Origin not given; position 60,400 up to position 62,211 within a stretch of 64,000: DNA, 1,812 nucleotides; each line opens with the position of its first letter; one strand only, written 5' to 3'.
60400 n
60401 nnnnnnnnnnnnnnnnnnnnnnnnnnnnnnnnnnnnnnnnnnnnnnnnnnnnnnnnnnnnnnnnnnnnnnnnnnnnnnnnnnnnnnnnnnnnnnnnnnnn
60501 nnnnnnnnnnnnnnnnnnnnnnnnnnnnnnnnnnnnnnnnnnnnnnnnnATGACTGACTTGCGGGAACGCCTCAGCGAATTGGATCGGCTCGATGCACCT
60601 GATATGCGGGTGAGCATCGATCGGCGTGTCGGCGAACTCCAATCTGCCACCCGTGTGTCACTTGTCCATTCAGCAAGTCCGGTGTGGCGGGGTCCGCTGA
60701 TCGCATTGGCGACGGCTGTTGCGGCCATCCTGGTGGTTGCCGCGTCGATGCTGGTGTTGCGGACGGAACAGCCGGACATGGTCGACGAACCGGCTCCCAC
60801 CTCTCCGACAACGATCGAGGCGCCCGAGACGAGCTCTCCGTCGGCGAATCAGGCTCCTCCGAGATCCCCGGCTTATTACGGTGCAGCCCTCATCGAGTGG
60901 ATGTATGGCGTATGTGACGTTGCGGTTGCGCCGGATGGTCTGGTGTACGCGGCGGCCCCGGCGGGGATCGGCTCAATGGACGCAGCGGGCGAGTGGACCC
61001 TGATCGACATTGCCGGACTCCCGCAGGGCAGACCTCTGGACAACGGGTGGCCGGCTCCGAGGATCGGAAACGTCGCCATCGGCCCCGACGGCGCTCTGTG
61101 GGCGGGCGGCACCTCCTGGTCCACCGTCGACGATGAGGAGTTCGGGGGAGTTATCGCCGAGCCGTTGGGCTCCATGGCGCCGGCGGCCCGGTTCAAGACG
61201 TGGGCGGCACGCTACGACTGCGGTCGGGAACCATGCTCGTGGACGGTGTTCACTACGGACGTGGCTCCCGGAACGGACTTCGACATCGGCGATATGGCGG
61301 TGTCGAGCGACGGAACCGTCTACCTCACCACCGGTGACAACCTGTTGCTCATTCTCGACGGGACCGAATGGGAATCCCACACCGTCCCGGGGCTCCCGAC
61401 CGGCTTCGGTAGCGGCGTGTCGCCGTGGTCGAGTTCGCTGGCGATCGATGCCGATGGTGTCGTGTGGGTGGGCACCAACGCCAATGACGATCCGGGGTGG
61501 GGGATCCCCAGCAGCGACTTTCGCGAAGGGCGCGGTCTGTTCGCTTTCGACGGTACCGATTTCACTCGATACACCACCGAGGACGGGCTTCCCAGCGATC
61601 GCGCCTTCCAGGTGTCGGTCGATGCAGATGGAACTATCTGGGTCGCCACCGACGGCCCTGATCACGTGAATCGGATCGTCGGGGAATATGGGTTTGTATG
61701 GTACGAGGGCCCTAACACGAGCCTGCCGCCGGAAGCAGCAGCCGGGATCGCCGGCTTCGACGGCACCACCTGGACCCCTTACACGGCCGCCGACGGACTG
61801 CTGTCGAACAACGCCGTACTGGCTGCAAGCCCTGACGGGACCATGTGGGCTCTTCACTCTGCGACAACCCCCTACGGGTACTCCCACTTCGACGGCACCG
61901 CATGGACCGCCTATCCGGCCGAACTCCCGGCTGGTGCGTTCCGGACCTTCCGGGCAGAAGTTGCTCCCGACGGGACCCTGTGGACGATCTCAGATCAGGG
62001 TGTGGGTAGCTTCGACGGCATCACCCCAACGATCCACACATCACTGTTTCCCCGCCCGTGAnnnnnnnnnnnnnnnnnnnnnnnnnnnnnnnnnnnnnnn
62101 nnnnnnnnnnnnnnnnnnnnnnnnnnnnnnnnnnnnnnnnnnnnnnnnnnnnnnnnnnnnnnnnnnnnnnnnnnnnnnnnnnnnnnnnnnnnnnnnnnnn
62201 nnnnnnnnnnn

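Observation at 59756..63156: Second accessory module between the att repeat and VTC copy B: ECF sigma, anti-sigma-beta-propeller fusion and lipoprotein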

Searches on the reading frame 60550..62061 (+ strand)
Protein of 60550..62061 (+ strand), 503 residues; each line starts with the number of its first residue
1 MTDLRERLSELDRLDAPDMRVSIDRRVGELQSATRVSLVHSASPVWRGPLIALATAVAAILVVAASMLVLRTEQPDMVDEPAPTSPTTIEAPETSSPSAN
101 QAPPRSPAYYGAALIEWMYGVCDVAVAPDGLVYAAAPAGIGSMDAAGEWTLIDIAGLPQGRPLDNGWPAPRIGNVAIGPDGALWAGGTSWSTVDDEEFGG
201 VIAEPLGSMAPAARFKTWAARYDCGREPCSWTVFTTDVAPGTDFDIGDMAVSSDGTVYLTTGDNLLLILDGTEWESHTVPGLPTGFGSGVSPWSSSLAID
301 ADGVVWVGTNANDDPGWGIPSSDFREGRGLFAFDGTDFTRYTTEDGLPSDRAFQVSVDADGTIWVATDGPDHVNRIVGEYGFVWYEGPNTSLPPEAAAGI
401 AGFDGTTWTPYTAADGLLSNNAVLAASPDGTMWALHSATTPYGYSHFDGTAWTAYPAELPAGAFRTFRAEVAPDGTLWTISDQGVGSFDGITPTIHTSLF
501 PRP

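Call 5: search_protein_families(library=pfam, proteins=[window:60550-62061:+], max_evalue=0.1)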
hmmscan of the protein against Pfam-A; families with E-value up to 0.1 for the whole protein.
window:60550-62061:+ (503 aa): 5 families
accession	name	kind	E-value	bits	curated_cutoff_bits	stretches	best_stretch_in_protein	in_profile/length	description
PF07494.17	Reg_prop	-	3.1e-10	39.4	20.4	2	346-369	1-24/24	Two component regulator propeller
PF08450.18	SGL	-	0.00071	19.7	26.3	0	128-201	50-117/246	SMP-30/Gluconolactonase/LRE-like region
PF19565.4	DUF6087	-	0.011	16.5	27.1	1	391-429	37-75/99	Family of unknown function (DUF6087)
PF16819.11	DUF5074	-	0.032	13.7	27.2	0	245-349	145-225/353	Domain of unknown function (DUF5074)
PF20067.5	SSL_N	-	0.034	14.4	18.9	0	123-136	25-38/46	Strictosidine synthase-like, N-terminal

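Call 8: search_protein_families(library=ncbifam, proteins=[window:60550-62061:+], max_evalue=1)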
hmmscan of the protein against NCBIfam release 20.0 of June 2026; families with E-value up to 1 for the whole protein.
window:60550-62061:+ (503 aa): 2 families
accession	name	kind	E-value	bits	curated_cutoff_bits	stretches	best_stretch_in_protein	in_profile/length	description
TIGR03506.1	FlgEFG_subfam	subfamily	0.036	13.8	70.25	1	326-370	231-273/351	flagellar hook-basal body complex protein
NF052228.1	T9SS_PorZ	equivalog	0.056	11.8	260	1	262-368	453-550/757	type IX secretion system anionic LPS delivery protein PorZ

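Call 11: find_homologous_proteins(query=window:60550-62058:+, max_evalue=0.001)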
Query window:60550-62058:+ (503 aa): 133 proteins with E <= 0.001 among 8000 candidates; the best 120 are listed.
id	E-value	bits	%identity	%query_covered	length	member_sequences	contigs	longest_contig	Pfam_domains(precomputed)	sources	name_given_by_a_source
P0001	0.0e+0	1143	100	100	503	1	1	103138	PF07494.18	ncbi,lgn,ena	-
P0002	1.2e-220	752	88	76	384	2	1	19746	PF07494.18,PF08450.19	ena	-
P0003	1.6e-207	708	65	100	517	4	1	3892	PF07494.18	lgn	-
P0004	2.3e-196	671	62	99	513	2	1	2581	PF07494.18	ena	-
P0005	2.4e-190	652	61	100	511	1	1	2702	PF07494.18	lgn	-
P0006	3.2e-142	493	52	100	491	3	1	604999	PF07494.18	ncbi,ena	-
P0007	4.1e-127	443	52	100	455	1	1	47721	-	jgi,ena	-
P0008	3.8e-125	436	61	77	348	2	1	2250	PF07494.18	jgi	jgi:hypothetical protein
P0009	1.8e-109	385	53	78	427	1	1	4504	PF07494.18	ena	-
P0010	2.8e-107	377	52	78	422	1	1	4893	PF07494.18,PF01957.26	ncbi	ncbi:MAG: hypothetical protein ACR2N7_04595 [Acidimicrobiia bacterium]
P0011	5.2e-107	377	51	78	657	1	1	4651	PF07494.18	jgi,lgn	jgi:hypothetical protein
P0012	7.8e-102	359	49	77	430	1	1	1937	PF07494.18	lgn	-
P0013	1.5e-100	355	50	79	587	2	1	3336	PF07494.18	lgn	-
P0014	4.9e-97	344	50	77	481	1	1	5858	PF07494.18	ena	-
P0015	2.4e-94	335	45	88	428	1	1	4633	PF07494.18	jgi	jgi:hypothetical protein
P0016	9.5e-91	323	49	77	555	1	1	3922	PF07494.18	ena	-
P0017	4.7e-90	321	49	77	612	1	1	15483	PF07494.18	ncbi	-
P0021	4.8e-85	304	46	78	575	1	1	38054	-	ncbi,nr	ncbi:MAG: hypothetical protein P1T08_12135 [Acidimicrobiia bacterium]|nr:hypothetical protein [Acidi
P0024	1.8e-80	289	43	86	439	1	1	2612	PF07494.18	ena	-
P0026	3.5e-80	288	43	91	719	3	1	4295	PF07494.18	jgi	jgi:hypothetical protein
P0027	9.2e-80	287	44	84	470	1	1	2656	PF07494.18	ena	-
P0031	2.7e-78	282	45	78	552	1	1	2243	PF07494.18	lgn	-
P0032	3.2e-78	282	47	77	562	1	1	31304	PF07494.18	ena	-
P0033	6.0e-77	277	46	75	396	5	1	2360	PF07494.18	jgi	jgi:hypothetical protein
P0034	6.3e-75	271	45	77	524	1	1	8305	PF07494.18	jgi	jgi:hypothetical protein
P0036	1.1e-73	267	50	59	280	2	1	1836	PF07494.18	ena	-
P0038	1.4e-66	243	41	78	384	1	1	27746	PF07494.18,PF20067.6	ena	-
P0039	2.1e-63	233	39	83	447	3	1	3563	PF07494.18,PF16819.12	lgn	-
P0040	2.9e-63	232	38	89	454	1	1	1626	PF07494.18,PF16819.12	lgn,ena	-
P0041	2.4e-62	229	38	82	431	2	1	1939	PF07494.18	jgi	jgi:hypothetical protein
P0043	4.7e-60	222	40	75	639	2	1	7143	PF07494.18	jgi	-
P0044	1.4e-39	154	27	82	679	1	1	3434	PF07494.18,PF20067.6,PF16819.12,PF08450.19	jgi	jgi:ligand-binding sensor domain-containing protein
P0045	8.3e-37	145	28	74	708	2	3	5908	PF07494.18,PF20067.6,PF08450.19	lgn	-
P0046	5.9e-35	139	27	86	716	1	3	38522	PF07494.18,PF20067.6,PF16819.12,PF08450.19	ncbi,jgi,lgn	-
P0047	8.6e-35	138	29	73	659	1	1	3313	PF07494.18,PF20067.6,PF16819.12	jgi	-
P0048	9.4e-33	132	27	73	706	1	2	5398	PF07494.18,PF20067.6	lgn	-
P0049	7.5e-32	129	27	50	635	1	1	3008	PF07494.18,PF16819.12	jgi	jgi:ligand-binding sensor domain-containing protein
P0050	1.1e-29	121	32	39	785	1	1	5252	PF07494.18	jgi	jgi:ligand-binding sensor domain-containing protein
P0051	2.3e-29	120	28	75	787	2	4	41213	PF07494.18,PF25852.1,PF19565.5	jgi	jgi:ligand-binding sensor domain-containing protein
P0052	1.2e-28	118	33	71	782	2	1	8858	PF07646.22,PF07494.18,PF01344.32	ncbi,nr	ncbi:MAG: hypothetical protein M3096_01130 [Actinomycetia bacterium]|nr:hypothetical protein [Actino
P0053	3.2e-28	117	29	75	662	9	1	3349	PF07494.18,PF24814.2,PF25852.1,PF16819.12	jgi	jgi:ligand-binding sensor domain-containing protein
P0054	1.9e-27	114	34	66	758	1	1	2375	PF07494.18,PF24681.2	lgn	-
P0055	3.8e-27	113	28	65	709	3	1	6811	PF07494.18,PF20067.6,PF16819.12,PF07995.18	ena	-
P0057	3.0e-26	110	35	49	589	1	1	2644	PF07494.18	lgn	-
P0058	2.3e-25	107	29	89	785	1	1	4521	PF07494.18,PF16819.12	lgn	-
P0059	4.8e-25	106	27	73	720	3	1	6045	PF07494.18,PF03724.23,PF16819.12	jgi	jgi:ligand-binding sensor domain-containing protein/heat shock protein HslJ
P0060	5.7e-25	106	25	73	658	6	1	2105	PF07494.18,PF20067.6,PF16819.12,PF08450.19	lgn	-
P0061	2.3e-24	104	26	74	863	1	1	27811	PF07494.18,PF03724.23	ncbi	-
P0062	6.1e-23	99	36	26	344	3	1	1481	PF07494.18,PF24684.2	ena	-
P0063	8.5e-23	99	23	73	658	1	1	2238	PF07494.18,PF16819.12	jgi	jgi:ligand-binding sensor domain-containing protein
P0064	5.5e-22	96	30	91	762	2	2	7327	PF07494.18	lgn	-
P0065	1.9e-21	94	34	34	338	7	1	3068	PF07494.18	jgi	jgi:ligand-binding sensor domain-containing protein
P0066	1.4e-20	91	28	72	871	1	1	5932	PF07494.18,PF03724.23,PF16819.12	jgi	jgi:heat shock protein HslJ/ligand-binding sensor domain-containing protein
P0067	2.7e-20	90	27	73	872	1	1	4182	PF07494.18,PF03724.23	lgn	-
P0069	4.7e-20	90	25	73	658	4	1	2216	PF07494.18,PF20067.6,PF16819.12,PF08450.19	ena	-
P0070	6.1e-20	89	28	45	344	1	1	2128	PF07494.18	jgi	-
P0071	6.7e-20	89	26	87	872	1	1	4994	PF07494.18,PF03724.23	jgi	jgi:heat shock protein HslJ/ligand-binding sensor domain-containing protein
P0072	9.9e-20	89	25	52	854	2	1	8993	PF07495.20,PF23748.2,PF07494.18,PF00512.32,PF16819.12,PF08450.19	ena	-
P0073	1.2e-19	88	28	97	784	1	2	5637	PF07494.18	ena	-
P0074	2.6e-19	87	30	83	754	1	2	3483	PF07494.18,PF25852.1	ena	-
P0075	8.1e-19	86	31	92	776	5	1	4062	PF07494.18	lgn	-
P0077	1.1e-18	85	24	58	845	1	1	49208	PF07494.18,PF18962.8,PF08450.19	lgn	-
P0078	2.7e-18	84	28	51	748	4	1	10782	PF07494.18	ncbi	-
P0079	9.4e-18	82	33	26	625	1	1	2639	PF07494.18,PF20067.6,PF16819.12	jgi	jgi:ligand-binding sensor domain-containing protein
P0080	1.4e-17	81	22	63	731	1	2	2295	PF07494.18,PF18962.8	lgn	-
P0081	3.0e-17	80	31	74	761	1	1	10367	PF07494.18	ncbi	ncbi:MAG: hypothetical protein ABFS21_05925 [Actinomycetota bacterium]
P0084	4.4e-16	76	27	73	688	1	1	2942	PF07494.18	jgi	-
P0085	7.7e-16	76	27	63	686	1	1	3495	PF07494.18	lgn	-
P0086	4.8e-15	73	30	38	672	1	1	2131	PF07494.18,PF08450.19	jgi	jgi:ligand-binding sensor domain-containing protein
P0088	1.2e-14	72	28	53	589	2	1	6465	PF07494.18,PF13385.14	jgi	jgi:hypothetical protein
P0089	9.5e-14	69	27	51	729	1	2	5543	PF07494.18,PF18962.8,PF20067.6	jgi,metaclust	metaclust:\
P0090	3.3e-13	67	25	76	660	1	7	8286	PF07494.18,PF16819.12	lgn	-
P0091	1.1e-12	65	36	26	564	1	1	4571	PF07494.18,PF08450.19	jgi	jgi:ligand-binding sensor domain-containing protein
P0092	2.0e-12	64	29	54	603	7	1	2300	PF07494.18,PF13385.14,PF08450.19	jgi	jgi:sugar lactone lactonase YvrE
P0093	4.3e-12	63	23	73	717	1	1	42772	PF07494.18,PF18962.8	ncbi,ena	-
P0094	6.8e-12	63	32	31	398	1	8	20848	PF07494.18,PF18962.8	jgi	jgi:ligand-binding sensor domain-containing protein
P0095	1.2e-11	62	24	76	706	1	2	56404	PF07494.18,PF18962.8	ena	-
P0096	1.3e-11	62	26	62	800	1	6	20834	PF25900.1,PF07494.18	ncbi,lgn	-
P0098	1.6e-11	61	34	32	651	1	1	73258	PF07494.18,PF20067.6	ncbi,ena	-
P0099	1.6e-11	61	27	49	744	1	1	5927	PF07494.18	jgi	jgi:ligand-binding sensor domain-containing protein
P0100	2.5e-11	61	28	42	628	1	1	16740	PF07494.18,PF16819.12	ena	-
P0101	6.6e-11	59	25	52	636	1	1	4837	PF07494.18,PF13517.13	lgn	-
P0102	1.3e-10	58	27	72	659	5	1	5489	PF07494.18,PF16819.12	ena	-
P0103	2.1e-10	58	29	38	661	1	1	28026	PF19193.7,PF07494.18,PF16819.12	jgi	jgi:ligand-binding sensor domain-containing protein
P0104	4.4e-10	57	27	74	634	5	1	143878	PF19193.7,PF07494.18,PF16819.12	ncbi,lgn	-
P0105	7.1e-10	56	27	47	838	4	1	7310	PF07495.20,PF07494.18,PF02518.32,PF00512.32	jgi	jgi:signal transduction histidine kinase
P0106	8.4e-10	56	35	18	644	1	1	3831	PF19193.7,PF07494.18,PF16819.12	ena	-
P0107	8.5e-10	56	27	46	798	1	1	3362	PF07494.18,PF24684.2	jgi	jgi:hypothetical protein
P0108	2.5e-9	54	32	22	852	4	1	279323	PF10983.14,PF07495.20,PF23748.2,PF07494.18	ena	-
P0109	3.4e-9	54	24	50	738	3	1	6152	PF07494.18,PF18962.8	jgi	-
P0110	4.2e-9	53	32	30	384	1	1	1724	PF07494.18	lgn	-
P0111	4.3e-9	53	27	46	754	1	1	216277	PF07494.18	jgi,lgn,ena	-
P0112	5.7e-9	53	31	38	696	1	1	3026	PF07494.18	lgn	-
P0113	7.8e-9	53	25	39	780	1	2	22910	PF07495.20,PF07494.18,PF02518.32,PF07536.21,PF07568.19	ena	-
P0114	4.3e-8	50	27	42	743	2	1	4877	PF07494.18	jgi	-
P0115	7.0e-8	49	39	17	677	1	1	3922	PF07494.18,PF16819.12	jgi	jgi:streptogramin lyase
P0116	1.7e-7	48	25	63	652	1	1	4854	PF07494.18,PF25852.1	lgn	-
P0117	2.1e-7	48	25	66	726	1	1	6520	PF07494.18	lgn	-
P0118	2.5e-7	48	30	40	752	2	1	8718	PF07494.18,PF26549.1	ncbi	-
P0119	4.8e-7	47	24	75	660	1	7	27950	PF07494.18,PF14870.13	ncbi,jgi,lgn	-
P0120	9.9e-7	46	25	31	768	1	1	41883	PF07494.18,PF18962.8,PF13004.14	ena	-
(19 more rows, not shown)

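Call 12: find_encoding_contigs(protein=P0001, flank=10000, max_places=4)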
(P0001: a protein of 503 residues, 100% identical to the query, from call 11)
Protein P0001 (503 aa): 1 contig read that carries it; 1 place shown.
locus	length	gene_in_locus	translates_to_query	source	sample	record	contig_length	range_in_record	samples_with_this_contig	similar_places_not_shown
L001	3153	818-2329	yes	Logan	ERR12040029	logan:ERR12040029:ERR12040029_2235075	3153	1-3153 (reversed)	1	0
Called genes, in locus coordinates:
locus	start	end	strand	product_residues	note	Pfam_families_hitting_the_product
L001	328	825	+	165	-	PF08281:Sigma70_r4_2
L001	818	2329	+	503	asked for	PF07494:Reg_prop (faint)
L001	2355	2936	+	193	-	-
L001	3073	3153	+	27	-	?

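Call 13: find_encoding_contigs(protein=P0006, flank=8000, max_places=3)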
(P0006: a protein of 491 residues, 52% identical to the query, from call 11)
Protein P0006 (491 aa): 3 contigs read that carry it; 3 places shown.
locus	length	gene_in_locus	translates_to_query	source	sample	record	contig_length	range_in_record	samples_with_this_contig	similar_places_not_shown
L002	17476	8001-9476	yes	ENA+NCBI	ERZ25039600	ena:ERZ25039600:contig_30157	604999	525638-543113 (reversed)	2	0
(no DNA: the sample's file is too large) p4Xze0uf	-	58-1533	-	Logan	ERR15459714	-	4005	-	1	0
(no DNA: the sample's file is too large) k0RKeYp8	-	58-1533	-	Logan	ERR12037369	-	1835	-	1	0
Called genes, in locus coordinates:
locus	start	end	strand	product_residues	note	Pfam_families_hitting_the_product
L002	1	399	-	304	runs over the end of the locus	PF00296:Bac_luciferase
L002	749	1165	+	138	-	PF08818:DUF1801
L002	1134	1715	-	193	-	-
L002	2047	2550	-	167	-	-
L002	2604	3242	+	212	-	PF10851:DUF2652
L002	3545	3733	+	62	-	-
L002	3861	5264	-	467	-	PF00743:FMO-like (weak), PF01266:DAO, PF01946:Thi4 (faint), PF07992:Pyr_redox_2, PF13450:NAD_binding_8 (faint), PF13454:NAD_binding_9 (faint), PF13738:Pyr_redox_3, PF13434:Lys_Orn_oxgnase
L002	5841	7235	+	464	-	PF04389:Peptidase_M28, PF01546:Peptidase_M20 (weak)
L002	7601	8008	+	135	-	PF08281:Sigma70_r4_2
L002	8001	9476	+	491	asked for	PF07494:Reg_prop (faint)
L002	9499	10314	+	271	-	-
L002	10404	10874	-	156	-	PF10604:Polyketide_cyc2, PF08327:AHSA1 (weak)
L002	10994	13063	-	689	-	PF00724:Oxidored_FMN, PF07992:Pyr_redox_2 (weak), PF00070:Pyr_redox (faint), PF03486:HI0933_like (weak), PF07992:Pyr_redox_2 (weak), PF12831:FAD_oxidored, PF13450:NAD_binding_8, PF22620:OYE-like_second_a-b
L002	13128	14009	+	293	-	PF00296:Bac_luciferase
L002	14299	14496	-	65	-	-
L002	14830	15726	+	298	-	-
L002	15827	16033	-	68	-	-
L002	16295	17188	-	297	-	PF12833:HTH_18, PF00165:HTH_AraC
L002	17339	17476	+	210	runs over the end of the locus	PF00702:Hydrolase, PF12710:HAD (weak), PF13419:HAD_2, PF13242:Hydrolase_like (weak)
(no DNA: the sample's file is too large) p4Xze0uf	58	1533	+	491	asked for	PF07494:Reg_prop (faint)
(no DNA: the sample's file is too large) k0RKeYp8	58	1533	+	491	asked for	PF07494:Reg_prop (faint)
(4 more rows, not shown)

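Call 20: find_related_loci(query=A3, collection=genome_contigs, flank=10000)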
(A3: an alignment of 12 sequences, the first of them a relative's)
Query A3 (503 aa) in genome_contigs; peptide patterns used: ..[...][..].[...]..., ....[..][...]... (x = any residue, [..] = any of these).
504 stretches matched a pattern; 148 encode a relative of the query (tblastn E <= 1e-3); the best 80 are kept; 80 distinct loci.
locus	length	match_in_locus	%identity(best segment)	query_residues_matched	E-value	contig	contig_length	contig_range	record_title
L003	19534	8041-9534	88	1-497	0e+0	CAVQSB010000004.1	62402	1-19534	MAG: uncultured Actinomycetota bacterium isolate MFD09964.bin.2.47 genome assembly, contig: contig_30211, whole genome s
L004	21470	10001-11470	52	1-502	5e-134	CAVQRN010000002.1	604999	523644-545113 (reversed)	MAG: uncultured Actinomycetota bacterium isolate MFD09779.bin.2.174 genome assembly, contig: contig_30157, whole genome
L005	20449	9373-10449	48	116-500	1e-103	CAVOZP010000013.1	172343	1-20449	MAG: uncultured Acidimicrobiales bacterium isolate MFD09779.bin.3.236 genome assembly, contig: contig_71690, whole genom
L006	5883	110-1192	48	97-500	6e-102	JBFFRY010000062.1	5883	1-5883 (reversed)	MAG: Acidimicrobiia bacterium isolate Mix_mud21.2022.07.23 k141_974089_length_5883_cov_11.0212, whole genome shotgun seq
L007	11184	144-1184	48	116-500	6e-97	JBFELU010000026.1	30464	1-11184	MAG: Acidimicrobiia bacterium isolate Mix_mud02.2020.12.59 k141_1364136_length_30464_cov_12.0896, whole genome shotgun s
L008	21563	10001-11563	24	121-485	1e-14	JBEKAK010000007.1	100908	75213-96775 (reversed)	MAG: Terriglobia bacterium isolate SPRUCE 110 SPRUCE_110_7, whole genome shotgun sequence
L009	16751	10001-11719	27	129-498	1e-14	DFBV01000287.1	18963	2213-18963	MAG TPA_asm: Anaerolineales bacterium UBA3071 UBA3071_contig_8843, whole genome shotgun sequence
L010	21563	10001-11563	24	121-485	1e-14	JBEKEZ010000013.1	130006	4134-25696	MAG: Terriglobia bacterium isolate SPRUCE 218 SPRUCE_218_13, whole genome shotgun sequence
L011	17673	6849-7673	31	121-490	3e-14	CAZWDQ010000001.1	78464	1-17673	MAG TPA_asm: uncultured Acidimicrobiaceae bacterium isolate SRP155585_co2_192 genome assembly, contig: NODE_43_length_78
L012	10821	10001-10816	28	121-497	1e-13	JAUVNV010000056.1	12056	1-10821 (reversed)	MAG: Acidimicrobiia bacterium isolate CSMAG_619 CSMAG_619_k141_1583063_length_12056_cov_11.0000, whole genome shotgun se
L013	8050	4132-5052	26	121-498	3e-13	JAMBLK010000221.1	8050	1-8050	MAG: Actinomycetes bacterium isolate H2.bin.94 k83_1278481, whole genome shotgun sequence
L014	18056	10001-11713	27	129-498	5e-13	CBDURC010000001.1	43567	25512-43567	MAG TPA_asm: uncultured Anaerolineales bacterium isolate SRR22302361_binner13_Refined_100 genome assembly, contig: ERZ25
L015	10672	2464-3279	28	121-485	2e-12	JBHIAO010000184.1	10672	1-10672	MAG: Anaerolineae bacterium isolate K_2_bin.73 NODE_3490_length_10672_cov_11.011585, whole genome shotgun sequence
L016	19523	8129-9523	22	121-499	4e-12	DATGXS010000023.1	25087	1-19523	MAG TPA_asm: Lentimicrobium sp. isolate SMAG_U10615 k141_127399, whole genome shotgun sequence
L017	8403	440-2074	27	216-492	2e-11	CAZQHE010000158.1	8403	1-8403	MAG TPA_asm: uncultured bacterium isolate binchicken_co15_208 genome assembly, contig: NODE_6916_length_8403_cov_6.15249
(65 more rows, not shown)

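Call 25: find_encoding_contigs(protein=P0007, flank=4000, max_places=1)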
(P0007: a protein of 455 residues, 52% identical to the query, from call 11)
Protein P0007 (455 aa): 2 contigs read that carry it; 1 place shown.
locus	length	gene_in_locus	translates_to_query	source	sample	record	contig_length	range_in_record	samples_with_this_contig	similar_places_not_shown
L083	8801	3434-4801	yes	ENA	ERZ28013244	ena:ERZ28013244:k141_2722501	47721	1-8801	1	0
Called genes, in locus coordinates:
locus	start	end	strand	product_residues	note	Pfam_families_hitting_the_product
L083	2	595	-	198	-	?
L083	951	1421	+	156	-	PF08281:Sigma70_r4_2, PF04545:Sigma70_r4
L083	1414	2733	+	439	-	-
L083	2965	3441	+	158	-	PF04545:Sigma70_r4 (faint), PF08281:Sigma70_r4_2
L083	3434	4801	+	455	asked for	-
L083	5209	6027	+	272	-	PF10517:DM13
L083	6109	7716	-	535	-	PF00355:Rieske, PF01645:Glu_synthase, PF01070:FMN_dh (weak)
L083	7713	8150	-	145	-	-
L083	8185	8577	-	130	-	PF09996:DUF2237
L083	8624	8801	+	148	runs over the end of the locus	PF06170:DUF983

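Call 26: find_encoding_contigs(protein=P0017, flank=4000, max_places=1)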
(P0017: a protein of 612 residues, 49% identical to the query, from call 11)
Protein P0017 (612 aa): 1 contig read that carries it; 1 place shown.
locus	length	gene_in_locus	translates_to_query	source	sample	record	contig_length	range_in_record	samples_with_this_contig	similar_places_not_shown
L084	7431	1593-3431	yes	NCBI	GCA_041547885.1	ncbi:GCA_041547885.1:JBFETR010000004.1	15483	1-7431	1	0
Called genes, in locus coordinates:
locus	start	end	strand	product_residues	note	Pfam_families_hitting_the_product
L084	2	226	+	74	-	?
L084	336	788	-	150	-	PF08803:ydhR (weak)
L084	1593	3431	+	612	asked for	PF07494:Reg_prop (faint)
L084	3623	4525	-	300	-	-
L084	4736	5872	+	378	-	PF02445:NadA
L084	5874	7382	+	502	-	PF00890:FAD_binding_2, PF01266:DAO, PF07992:Pyr_redox_2 (faint), PF02910:Succ_DH_flav_C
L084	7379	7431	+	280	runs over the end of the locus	PF02749:QRPTase_N, PF01729:QRPTase_C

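Call 27: find_encoding_contigs(protein=P0014, flank=4000, max_places=1)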
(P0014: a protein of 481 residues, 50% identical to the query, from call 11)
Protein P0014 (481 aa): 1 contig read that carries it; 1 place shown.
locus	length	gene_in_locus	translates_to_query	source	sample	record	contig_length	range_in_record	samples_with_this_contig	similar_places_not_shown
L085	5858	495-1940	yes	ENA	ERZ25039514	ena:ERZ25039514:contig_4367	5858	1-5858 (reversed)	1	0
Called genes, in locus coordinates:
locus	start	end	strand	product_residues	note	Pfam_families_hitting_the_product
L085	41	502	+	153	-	PF04545:Sigma70_r4, PF08281:Sigma70_r4_2, PF13384:HTH_23 (faint)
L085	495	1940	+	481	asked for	PF07494:Reg_prop (faint)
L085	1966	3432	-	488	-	PF00171:Aldedh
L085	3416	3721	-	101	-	PF04226:Transgly_assoc (weak)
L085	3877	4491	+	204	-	PF04978:MST, PF12867:DinB_2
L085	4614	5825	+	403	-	PF01266:DAO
